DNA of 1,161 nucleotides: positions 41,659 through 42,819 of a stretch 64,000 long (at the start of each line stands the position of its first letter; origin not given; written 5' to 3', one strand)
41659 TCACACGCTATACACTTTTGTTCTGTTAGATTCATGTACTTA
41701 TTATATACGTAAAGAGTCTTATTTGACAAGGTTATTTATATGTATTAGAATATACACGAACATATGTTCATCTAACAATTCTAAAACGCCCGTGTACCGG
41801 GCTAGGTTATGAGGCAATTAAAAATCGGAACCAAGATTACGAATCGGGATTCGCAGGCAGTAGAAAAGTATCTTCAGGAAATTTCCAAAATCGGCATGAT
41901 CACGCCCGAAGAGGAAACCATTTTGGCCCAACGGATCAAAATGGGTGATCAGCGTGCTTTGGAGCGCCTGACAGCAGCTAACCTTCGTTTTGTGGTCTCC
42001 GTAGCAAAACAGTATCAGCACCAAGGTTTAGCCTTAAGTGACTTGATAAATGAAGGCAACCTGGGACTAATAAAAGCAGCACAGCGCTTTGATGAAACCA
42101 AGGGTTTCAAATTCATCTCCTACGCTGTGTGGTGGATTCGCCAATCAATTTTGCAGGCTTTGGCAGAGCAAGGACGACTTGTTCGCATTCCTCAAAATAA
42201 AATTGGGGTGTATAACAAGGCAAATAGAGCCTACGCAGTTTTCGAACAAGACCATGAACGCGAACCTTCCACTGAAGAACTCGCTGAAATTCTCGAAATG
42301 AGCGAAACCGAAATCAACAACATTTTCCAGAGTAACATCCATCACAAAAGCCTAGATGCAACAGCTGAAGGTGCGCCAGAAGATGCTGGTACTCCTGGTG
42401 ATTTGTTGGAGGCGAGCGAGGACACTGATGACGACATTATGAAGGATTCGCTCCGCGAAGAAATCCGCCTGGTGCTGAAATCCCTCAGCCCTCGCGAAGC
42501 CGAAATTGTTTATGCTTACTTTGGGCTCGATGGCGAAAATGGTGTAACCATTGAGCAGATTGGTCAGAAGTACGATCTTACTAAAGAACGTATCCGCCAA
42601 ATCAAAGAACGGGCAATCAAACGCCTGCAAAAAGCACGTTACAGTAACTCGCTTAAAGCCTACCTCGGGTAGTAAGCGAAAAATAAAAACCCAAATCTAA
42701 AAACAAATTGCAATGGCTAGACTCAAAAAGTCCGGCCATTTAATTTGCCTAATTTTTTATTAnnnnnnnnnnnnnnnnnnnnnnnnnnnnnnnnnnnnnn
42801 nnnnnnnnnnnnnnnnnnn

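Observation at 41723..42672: Compositionally foreign, Bacteroidetes-type 287-aa primary sigma factor with its own consensus promoter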

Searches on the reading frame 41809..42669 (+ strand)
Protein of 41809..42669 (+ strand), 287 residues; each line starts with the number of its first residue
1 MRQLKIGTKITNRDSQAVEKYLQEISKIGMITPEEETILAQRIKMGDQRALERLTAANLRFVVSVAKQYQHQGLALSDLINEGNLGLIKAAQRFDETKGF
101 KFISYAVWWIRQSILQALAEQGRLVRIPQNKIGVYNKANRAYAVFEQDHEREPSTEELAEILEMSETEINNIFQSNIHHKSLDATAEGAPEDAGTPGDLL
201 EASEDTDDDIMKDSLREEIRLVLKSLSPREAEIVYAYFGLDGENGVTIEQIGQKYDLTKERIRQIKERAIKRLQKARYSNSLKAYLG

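Call 5: search_protein_families(library=pfam, proteins=[window:41809-42669:+])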
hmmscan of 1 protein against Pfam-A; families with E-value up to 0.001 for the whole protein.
window:41809-42669:+ (287 aa): 4 families
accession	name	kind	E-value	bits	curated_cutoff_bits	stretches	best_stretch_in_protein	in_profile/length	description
PF04542.20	Sigma70_r2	-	4.1e-18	65.4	24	1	56-123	3-70/71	Sigma-70 region 2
PF04545.22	Sigma70_r4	-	1.1e-15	57.3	24.1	1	222-275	1-50/50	Sigma-70, region 4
PF04539.22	Sigma70_r3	-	1.2e-10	41.7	25.3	1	136-206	4-72/78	Sigma-70 region 3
PF00140.25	Sigma70_r1_2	-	2.7e-10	40.5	22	1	18-48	3-33/34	Sigma-70 factor, region 1.2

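Call 6: search_protein_families(library=ncbifam, proteins=[window:41809-42669:+])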
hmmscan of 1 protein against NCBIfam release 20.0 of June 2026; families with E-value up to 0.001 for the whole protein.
window:41809-42669:+ (287 aa): 47 families (the best 25 are shown)
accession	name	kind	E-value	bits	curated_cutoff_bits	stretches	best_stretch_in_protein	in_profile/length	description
NF041931.2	MzaA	equivalog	1.1e-72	246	800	1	48-286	474-714/726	MZA anti-phage system associated sigma-70 family RNA polymerase sigma factor MzaA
NF006666.0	PRK09210.1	equivalog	2.4e-69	234.4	572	1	16-286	99-369/370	RNA polymerase sigma factor RpoD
TIGR02997.1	Sig70-cyanoRpoD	subfamily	3.5e-68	230.1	384.5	1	43-273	69-297/298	RNA polymerase sigma factor, RpoD/SigA family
NF004208.0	PRK05658.1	equivalog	3.8e-68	231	555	1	48-286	391-629/631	RNA polymerase sigma factor RpoD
TIGR02394.1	rpoS_proteo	equivalog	4e-66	223.4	378.7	1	10-277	7-274/285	RNA polymerase sigma factor RpoS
NF004207.0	PRK05657.1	equivalog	4.6e-66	223.4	394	1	9-282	49-322/329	RNA polymerase sigma factor RpoS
NF005643.0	PRK07406.1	equivalog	1.1e-65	222.3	500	1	45-286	156-396/397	RNA polymerase sigma factor RpoD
TIGR02393.1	RpoD_Cterm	equivalog_domain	2.9e-65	220.2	354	1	51-286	2-237/238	RNA polymerase sigma factor RpoD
NF004561.0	PRK05901.1-3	equivalog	3.6e-62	211.2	582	1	48-286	298-536/537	RNA polymerase sigma factor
NF005920.0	PRK07921.1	subfamily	6.9e-62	209.3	464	1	48-285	89-326/328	RNA polymerase sigma factor SigB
NF004560.0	PRK05901.1-1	equivalog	2.9e-61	208.1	711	1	48-286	277-515/516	RNA polymerase sigma factor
NF005785.0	PRK07598.1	equivalog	5.9e-58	196.7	554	1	42-286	168-411/415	RNA polymerase sigma factor SigC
NF005642.0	PRK07405.1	subfamily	4.8e-51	173.8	524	1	44-278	78-310/318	RNA polymerase sigma factor SigD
NF004562.0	PRK05901.1-4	equivalog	8e-51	173.2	779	1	41-286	308-553/571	RNA polymerase sigma factor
NF004615.0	PRK05949.1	subfamily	8.8e-50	169.4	530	1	36-278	79-319/327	RNA polymerase sigma factor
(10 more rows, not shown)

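Call 7: find_homologous_proteins(query=window:41809-42669:+)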
Query window:41809-42669:+ (287 aa): 8000 proteins with E <= 0.001 among 8000 candidates; the best 120 are listed.
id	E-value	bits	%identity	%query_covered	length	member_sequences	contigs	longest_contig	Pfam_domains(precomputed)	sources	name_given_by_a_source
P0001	4.0e-180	615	100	100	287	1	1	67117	PF04545.23,PF00140.26,PF04542.21,PF04539.23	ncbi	-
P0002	1.3e-151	521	86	100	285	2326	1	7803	PF04545.23,PF00140.26,PF04542.21,PF04539.23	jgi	-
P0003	1.6e-148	511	86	100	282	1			PF04545.23,PF00140.26,PF04542.21,PF04539.23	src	-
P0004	1.8e-148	511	85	100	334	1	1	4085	PF04545.23,PF00140.26,PF04542.21,PF04539.23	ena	-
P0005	1.9e-148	511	86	100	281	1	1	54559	PF04545.23,PF00140.26,PF04542.21,PF04539.23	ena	-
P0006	3.8e-148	510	85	100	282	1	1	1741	PF04545.23,PF00140.26,PF04542.21,PF04539.23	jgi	jgi:RNA polymerase primary sigma factor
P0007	1.8e-147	508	86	100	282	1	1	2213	PF04545.23,PF00140.26,PF04542.21,PF04539.23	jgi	jgi:RNA polymerase primary sigma factor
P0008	1.7e-146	505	84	100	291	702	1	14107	PF04545.23,PF00140.26,PF04542.21,PF04539.23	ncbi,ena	-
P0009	3.7e-146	504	86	100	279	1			PF04545.23,PF00140.26,PF04542.21,PF04539.23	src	-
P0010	5.9e-146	503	83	100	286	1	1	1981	PF04545.23,PF00140.26,PF04542.21,PF04539.23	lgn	-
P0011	9.5e-146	502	85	100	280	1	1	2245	PF04545.23,PF00140.26,PF04542.21,PF04539.23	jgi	-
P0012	1.1e-145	502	84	100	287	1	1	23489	PF04545.23,PF00140.26,PF04542.21,PF04539.23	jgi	-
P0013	1.2e-145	502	85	100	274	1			PF04545.23,PF00140.26,PF04542.21,PF04539.23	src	-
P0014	3.0e-145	501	83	100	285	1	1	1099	PF04545.23,PF00140.26,PF04542.21,PF04539.23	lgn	-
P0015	1.7e-144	498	82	100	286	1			PF04545.23,PF00140.26,PF04542.21,PF04539.23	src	-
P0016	2.2e-144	498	82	100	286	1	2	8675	PF04545.23,PF00140.26,PF04542.21,PF04539.23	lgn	-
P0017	4.2e-144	497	82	100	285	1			PF04545.23,PF00140.26,PF04542.21,PF04539.23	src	-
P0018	4.5e-144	497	82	100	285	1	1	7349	PF04545.23,PF00140.26,PF04542.21,PF04539.23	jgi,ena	-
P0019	4.7e-144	497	82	100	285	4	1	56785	PF04545.23,PF00140.26,PF04542.21,PF04539.23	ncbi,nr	ncbi:MAG: RNA polymerase sigma factor RpoD/SigA [Bacteroidetes bacterium]|nr:RNA polymerase sigma fa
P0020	5.1e-144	497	82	100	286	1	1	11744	PF04545.23,PF00140.26,PF04542.21,PF04539.23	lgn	-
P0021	5.2e-144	496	83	100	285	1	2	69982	PF04545.23,PF00140.26,PF04542.21,PF04539.23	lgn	-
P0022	6.5e-144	496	82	100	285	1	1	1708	PF04545.23,PF00140.26,PF04542.21,PF04539.23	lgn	-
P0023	6.5e-144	496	82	100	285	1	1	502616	PF04545.23,PF00140.26,PF04542.21,PF04539.23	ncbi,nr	ncbi:MAG: RNA polymerase sigma factor RpoD/SigA [Thermoflavifilum sp.]|nr:RNA polymerase sigma facto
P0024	6.6e-144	496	83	100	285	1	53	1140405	PF04545.23,PF00140.26,PF04542.21,PF04539.23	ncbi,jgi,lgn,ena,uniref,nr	ncbi:RNA polymerase subunit sigma [Taibaiella sp. KBW10]|jgi:RNA polymerase primary sigma factor|uni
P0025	8.7e-144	496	82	100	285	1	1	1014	PF04545.23,PF00140.26,PF04542.21,PF04539.23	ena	-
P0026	1.4e-143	495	82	100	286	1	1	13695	PF04545.23,PF00140.26,PF04542.21,PF04539.23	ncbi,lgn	-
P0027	1.5e-143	495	83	100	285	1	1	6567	PF04545.23,PF00140.26,PF04542.21,PF04539.23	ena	-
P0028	1.6e-143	495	85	100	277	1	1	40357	PF04545.23,PF00140.26,PF04542.21,PF04539.23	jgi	-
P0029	1.8e-143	495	82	100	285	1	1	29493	PF04545.23,PF00140.26,PF04542.21,PF04539.23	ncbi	-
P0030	1.9e-143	495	82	100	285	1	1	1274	PF04545.23,PF00140.26,PF04542.21,PF04539.23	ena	-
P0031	2.3e-143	494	85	97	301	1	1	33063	PF04545.23,PF00140.26,PF04542.21,PF04539.23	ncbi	-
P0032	2.6e-143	494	82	100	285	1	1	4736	PF04545.23,PF00140.26,PF04542.21,PF04539.23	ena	-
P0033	2.9e-143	494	82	100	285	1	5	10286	PF04545.23,PF00140.26,PF04542.21,PF04539.23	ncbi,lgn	-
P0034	3.0e-143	494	82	100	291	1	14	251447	PF04545.23,PF00140.26,PF04542.21,PF04539.23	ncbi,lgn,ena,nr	ncbi:MAG: RNA polymerase sigma factor RpoD/SigA [Chitinophagaceae bacterium]|nr:MAG: RNA polymerase 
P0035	3.6e-143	494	82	100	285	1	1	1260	PF04545.23,PF00140.26,PF04542.21,PF04539.23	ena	-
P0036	4.7e-143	493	82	100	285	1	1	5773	PF04545.23,PF00140.26,PF04542.21,PF04539.23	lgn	-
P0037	5.2e-143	493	82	100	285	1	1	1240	PF04545.23,PF00140.26,PF04542.21,PF04539.23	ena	-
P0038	5.5e-143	493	82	100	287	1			PF04545.23,PF00140.26,PF04542.21,PF04539.23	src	-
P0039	5.5e-143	493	82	100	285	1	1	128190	PF04545.23,PF00140.26,PF04542.21,PF04539.23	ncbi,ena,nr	ncbi:MAG TPA: RNA polymerase sigma factor RpoD/SigA [Edaphocola sp.]|nr:RNA polymerase sigma factor 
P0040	5.8e-143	493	82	100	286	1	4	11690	PF04545.23,PF00140.26,PF04542.21,PF04539.23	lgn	-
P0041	6.6e-143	493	82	100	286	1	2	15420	PF04545.23,PF00140.26,PF04542.21,PF04539.23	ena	-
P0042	7.7e-143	493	82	100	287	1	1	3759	PF04545.23,PF00140.26,PF04542.21,PF04539.23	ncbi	-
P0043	7.7e-143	493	82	100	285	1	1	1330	PF04545.23,PF00140.26,PF04542.21,PF04539.23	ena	-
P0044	8.3e-143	493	81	100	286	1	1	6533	PF04545.23,PF00140.26,PF04542.21,PF04539.23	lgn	-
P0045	1.1e-142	492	83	100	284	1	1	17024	PF04545.23,PF00140.26,PF04542.21,PF04539.23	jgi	jgi:RNA polymerase primary sigma factor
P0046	1.5e-142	492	82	100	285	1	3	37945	PF04545.23,PF00140.26,PF04542.21,PF04539.23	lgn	-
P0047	1.5e-142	492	82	100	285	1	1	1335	PF04545.23,PF00140.26,PF04542.21,PF04539.23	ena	-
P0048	1.6e-142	492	82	100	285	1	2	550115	PF04545.23,PF00140.26,PF04542.21,PF04539.23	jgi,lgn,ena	-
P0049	1.6e-142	492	82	100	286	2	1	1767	PF04545.23,PF00140.26,PF04542.21,PF04539.23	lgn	-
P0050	1.7e-142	492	82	100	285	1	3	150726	PF04545.23,PF00140.26,PF04542.21,PF04539.23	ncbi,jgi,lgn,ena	jgi:RNA polymerase primary sigma factor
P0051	1.8e-142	491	82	100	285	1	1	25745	PF04545.23,PF00140.26,PF04542.21,PF04539.23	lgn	-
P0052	1.9e-142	491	82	100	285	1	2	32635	PF04545.23,PF00140.26,PF04542.21,PF04539.23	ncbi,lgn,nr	ncbi:MAG TPA: RNA polymerase sigma factor RpoD/SigA [Edaphocola sp.]|nr:RNA polymerase sigma factor 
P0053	3.0e-142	491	82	100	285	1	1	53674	PF04545.23,PF00140.26,PF04542.21,PF04539.23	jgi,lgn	jgi:RNA polymerase primary sigma factor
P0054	3.0e-142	491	82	100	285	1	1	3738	PF04545.23,PF00140.26,PF04542.21,PF04539.23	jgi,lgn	-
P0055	3.1e-142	491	81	100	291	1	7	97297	PF04545.23,PF00140.26,PF04542.21,PF04539.23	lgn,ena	-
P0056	3.3e-142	491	81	100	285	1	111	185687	PF04545.23,PF00140.26,PF04542.21,PF04539.23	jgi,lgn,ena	jgi:RNA polymerase primary sigma factor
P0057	3.3e-142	491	81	100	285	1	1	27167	PF04545.23,PF00140.26,PF04542.21,PF04539.23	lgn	-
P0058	3.9e-142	490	81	100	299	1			PF04545.23,PF00140.26,PF04542.21,PF04539.23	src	-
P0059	4.4e-142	490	81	100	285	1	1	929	PF04545.23,PF00140.26,PF04542.21,PF04539.23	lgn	-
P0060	5.0e-142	490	82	100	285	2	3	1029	PF04545.23,PF00140.26,PF04542.21,PF04539.23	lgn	-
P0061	5.6e-142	490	82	100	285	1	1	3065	PF04545.23,PF00140.26,PF04542.21,PF04539.23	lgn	-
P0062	6.1e-142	490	82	100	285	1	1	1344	PF04545.23,PF00140.26,PF04542.21,PF04539.23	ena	-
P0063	6.6e-142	490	81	100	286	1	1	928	PF04545.23,PF00140.26,PF04542.21,PF04539.23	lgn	-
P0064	7.1e-142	489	82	100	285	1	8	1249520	PF04545.23,PF00140.26,PF04542.21,PF04539.23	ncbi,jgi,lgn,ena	jgi:RNA polymerase primary sigma factor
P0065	9.4e-142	489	82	100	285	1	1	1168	PF04545.23,PF00140.26,PF04542.21,PF04539.23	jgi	-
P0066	1.0e-141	489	81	100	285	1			PF04545.23,PF00140.26,PF04542.21,PF04539.23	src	-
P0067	1.1e-141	489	81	100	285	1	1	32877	PF04545.23,PF00140.26,PF04542.21,PF04539.23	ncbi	-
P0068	1.1e-141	489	81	100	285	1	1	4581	PF04545.23,PF00140.26,PF04542.21,PF04539.23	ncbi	-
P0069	1.2e-141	489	81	100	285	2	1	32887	PF04545.23,PF00140.26,PF04542.21,PF04539.23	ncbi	-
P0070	1.2e-141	489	82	100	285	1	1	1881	PF04545.23,PF00140.26,PF04542.21,PF04539.23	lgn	-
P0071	1.3e-141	489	81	100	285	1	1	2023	PF04545.23,PF00140.26,PF04542.21,PF04539.23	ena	-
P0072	1.4e-141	489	81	100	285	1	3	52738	PF04545.23,PF00140.26,PF04542.21,PF04539.23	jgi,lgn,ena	jgi:RNA polymerase primary sigma factor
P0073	1.5e-141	488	81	100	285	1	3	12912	PF04545.23,PF00140.26,PF04542.21,PF04539.23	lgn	-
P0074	1.7e-141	488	81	100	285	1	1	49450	PF04545.23,PF00140.26,PF04542.21,PF04539.23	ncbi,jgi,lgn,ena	jgi:RNA polymerase primary sigma factor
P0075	1.8e-141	488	81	100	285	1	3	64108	PF04545.23,PF00140.26,PF04542.21,PF04539.23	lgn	-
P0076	1.9e-141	488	81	100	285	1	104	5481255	PF04545.23,PF00140.26,PF04542.21,PF04539.23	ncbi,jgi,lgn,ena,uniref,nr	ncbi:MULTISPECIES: sigma-70 family RNA polymerase sigma factor [Taibaiella]|jgi:RNA polymerase prima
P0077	2.0e-141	488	81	100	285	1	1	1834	PF04545.23,PF00140.26,PF04542.21,PF04539.23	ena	-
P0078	2.0e-141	488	81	100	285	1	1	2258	PF04545.23,PF00140.26,PF04542.21,PF04539.23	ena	-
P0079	2.0e-141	488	82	100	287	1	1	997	PF04545.23,PF00140.26,PF04542.21,PF04539.23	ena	-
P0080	2.1e-141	488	81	100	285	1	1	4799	PF04545.23,PF00140.26,PF04542.21,PF04539.23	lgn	-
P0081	2.3e-141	488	81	100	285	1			PF04545.23,PF00140.26,PF04542.21,PF04539.23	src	-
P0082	2.6e-141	488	82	100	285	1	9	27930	PF04545.23,PF00140.26,PF04542.21,PF04539.23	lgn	-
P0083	2.6e-141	488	81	100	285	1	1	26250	PF04545.23,PF00140.26,PF04542.21,PF04539.23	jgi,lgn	-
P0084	2.6e-141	488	81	100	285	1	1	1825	PF04545.23,PF00140.26,PF04542.21,PF04539.23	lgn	-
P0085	3.0e-141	487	82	100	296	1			PF04545.23,PF00140.26,PF04542.21,PF04539.23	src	-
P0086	3.0e-141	487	81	100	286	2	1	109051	PF04545.23,PF00140.26,PF04542.21,PF04539.23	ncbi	-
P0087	3.2e-141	487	81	100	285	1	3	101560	PF04545.23,PF00140.26,PF04542.21,PF04539.23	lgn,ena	-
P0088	3.2e-141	487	81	100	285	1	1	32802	PF04545.23,PF00140.26,PF04542.21,PF04539.23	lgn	-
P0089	3.2e-141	487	81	100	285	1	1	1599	PF04545.23,PF00140.26,PF04542.21,PF04539.23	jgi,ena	jgi:RNA polymerase primary sigma factor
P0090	3.7e-141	487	81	100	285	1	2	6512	PF04545.23,PF00140.26,PF04542.21,PF04539.23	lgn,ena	-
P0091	3.7e-141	487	81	100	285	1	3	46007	PF04545.23,PF00140.26,PF04542.21,PF04539.23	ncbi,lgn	-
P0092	3.9e-141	487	81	100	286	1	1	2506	PF04545.23,PF00140.26,PF04542.21,PF04539.23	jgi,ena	-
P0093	4.8e-141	487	81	100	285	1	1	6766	PF04545.23,PF00140.26,PF04542.21,PF04539.23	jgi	jgi:RNA polymerase primary sigma factor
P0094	5.6e-141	487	80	100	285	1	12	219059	PF04545.23,PF00140.26,PF04542.21,PF04539.23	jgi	jgi:RNA polymerase primary sigma factor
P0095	5.9e-141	486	81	100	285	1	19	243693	PF04545.23,PF00140.26,PF04542.21,PF04539.23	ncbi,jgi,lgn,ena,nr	ncbi:MAG: RNA polymerase subunit sigma [Bacteroidetes bacterium 47-18]|nr:MAG: RNA polymerase subuni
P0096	6.5e-141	486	81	100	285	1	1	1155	PF04545.23,PF00140.26,PF04542.21,PF04539.23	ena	-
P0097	6.5e-141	486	81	100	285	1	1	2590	PF04545.23,PF00140.26,PF04542.21,PF04539.23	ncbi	-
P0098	7.3e-141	486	81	100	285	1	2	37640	PF04545.23,PF00140.26,PF04542.21,PF04539.23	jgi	jgi:RNA polymerase primary sigma factor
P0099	7.9e-141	486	80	100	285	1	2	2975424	PF04545.23,PF00140.26,PF04542.21,PF04539.23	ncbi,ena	-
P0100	8.2e-141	486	81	100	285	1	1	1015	PF04545.23,PF00140.26,PF04542.21,PF04539.23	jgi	-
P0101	8.3e-141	486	81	100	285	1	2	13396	PF04545.23,PF00140.26,PF04542.21,PF04539.23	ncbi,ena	-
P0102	8.6e-141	486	81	100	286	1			PF04545.23,PF00140.26,PF04542.21,PF04539.23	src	-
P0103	8.6e-141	486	80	100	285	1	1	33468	PF04545.23,PF00140.26,PF04542.21,PF04539.23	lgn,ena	-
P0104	8.8e-141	486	81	100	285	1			PF04545.23,PF00140.26,PF04542.21,PF04539.23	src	-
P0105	9.0e-141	486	80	100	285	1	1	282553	PF04545.23,PF00140.26,PF04542.21,PF04539.23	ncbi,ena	-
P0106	9.2e-141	486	81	100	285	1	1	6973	PF04545.23,PF00140.26,PF04542.21,PF04539.23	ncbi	-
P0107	9.3e-141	486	81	100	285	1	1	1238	PF04545.23,PF00140.26,PF04542.21,PF04539.23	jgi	-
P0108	9.4e-141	486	81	100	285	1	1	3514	PF04545.23,PF00140.26,PF04542.21,PF04539.23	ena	-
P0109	1.0e-140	486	82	100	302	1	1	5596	PF04545.23,PF00140.26,PF04542.21,PF04539.23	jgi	jgi:RNA polymerase primary sigma factor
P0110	1.1e-140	486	81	100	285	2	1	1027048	PF04545.23,PF00140.26,PF04542.21,PF04539.23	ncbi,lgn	-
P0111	1.3e-140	485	81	100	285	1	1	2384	PF04545.23,PF00140.26,PF04542.21,PF04539.23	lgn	-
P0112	1.5e-140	485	81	100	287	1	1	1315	PF04545.23,PF00140.26,PF04542.21,PF04539.23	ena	-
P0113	1.6e-140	485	81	100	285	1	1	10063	PF04545.23,PF00140.26,PF04542.21,PF04539.23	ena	-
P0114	1.7e-140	485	81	100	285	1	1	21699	PF04545.23,PF00140.26,PF04542.21,PF04539.23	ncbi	ncbi:MAG: RNA polymerase sigma factor RpoD/SigA [Edaphocola sp.]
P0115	2.0e-140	485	81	100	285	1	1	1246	PF04545.23,PF00140.26,PF04542.21,PF04539.23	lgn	-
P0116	2.0e-140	485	81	100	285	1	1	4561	PF04545.23,PF00140.26,PF04542.21,PF04539.23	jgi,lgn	jgi:RNA polymerase primary sigma factor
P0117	2.2e-140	485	81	100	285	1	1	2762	PF04545.23,PF00140.26,PF04542.21,PF04539.23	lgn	-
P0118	2.3e-140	485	81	100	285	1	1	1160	PF04545.23,PF00140.26,PF04542.21,PF04539.23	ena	-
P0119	2.3e-140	485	81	100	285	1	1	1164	PF04545.23,PF00140.26,PF04542.21,PF04539.23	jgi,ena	jgi:RNA polymerase primary sigma factor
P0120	2.5e-140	484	81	100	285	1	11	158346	PF04545.23,PF00140.26,PF04542.21,PF04539.23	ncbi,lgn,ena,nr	ncbi:MAG TPA: RNA polymerase sigma factor RpoD/SigA [Edaphocola sp.]|nr:RNA polymerase sigma factor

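Call 8: find_encoding_contigs(protein=window:41809-42669:+, flank=10000)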
Protein window:41809-42669:+ (287 aa): no gene with exactly this product is on record in the collection.

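Call 9: find_encoding_contigs(protein=P0001, flank=10000)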
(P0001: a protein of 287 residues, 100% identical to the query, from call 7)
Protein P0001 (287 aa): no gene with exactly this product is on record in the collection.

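Call 10: find_encoding_contigs(protein=P0005, flank=10000)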
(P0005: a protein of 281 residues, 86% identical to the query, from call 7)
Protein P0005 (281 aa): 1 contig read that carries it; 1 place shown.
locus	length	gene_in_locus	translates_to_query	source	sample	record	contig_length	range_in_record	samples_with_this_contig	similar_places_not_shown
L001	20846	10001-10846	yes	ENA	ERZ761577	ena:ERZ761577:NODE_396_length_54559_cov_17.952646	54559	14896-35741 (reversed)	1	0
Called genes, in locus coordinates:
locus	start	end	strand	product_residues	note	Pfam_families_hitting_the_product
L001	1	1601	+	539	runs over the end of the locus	PF00005:ABC_tran, PF02463:SMC_N (faint), PF13304:AAA_21 (faint), PF12848:ABC_tran_Xtn, PF00005:ABC_tran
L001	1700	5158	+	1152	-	-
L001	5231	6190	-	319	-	PF28532:DUF8428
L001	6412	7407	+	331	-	PF06144:DNA_pol3_delta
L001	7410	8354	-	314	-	PF01467:CTP_transf_like (weak), PF06574:FAD_syn, PF01687:Flavokinase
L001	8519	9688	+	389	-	PF00586:AIRS, PF02769:AIRS_C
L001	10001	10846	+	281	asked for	PF00140:Sigma70_r1_2, PF04542:Sigma70_r2, PF04539:Sigma70_r3, PF04545:Sigma70_r4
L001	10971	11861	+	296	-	PF14054:DUF4249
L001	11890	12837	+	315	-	PF00890:FAD_binding_2 (faint), PF01134:GIDA (faint), PF01266:DAO (faint), PF07992:Pyr_redox_2, PF13738:Pyr_redox_3, PF00070:Pyr_redox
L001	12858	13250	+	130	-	PF02152:FolB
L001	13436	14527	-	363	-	PF00089:Trypsin, PF13365:Trypsin_2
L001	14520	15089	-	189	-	PF04542:Sigma70_r2 (weak)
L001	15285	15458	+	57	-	-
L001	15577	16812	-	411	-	PF00180:Iso_dh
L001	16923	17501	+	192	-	PF00027:cNMP_binding (faint)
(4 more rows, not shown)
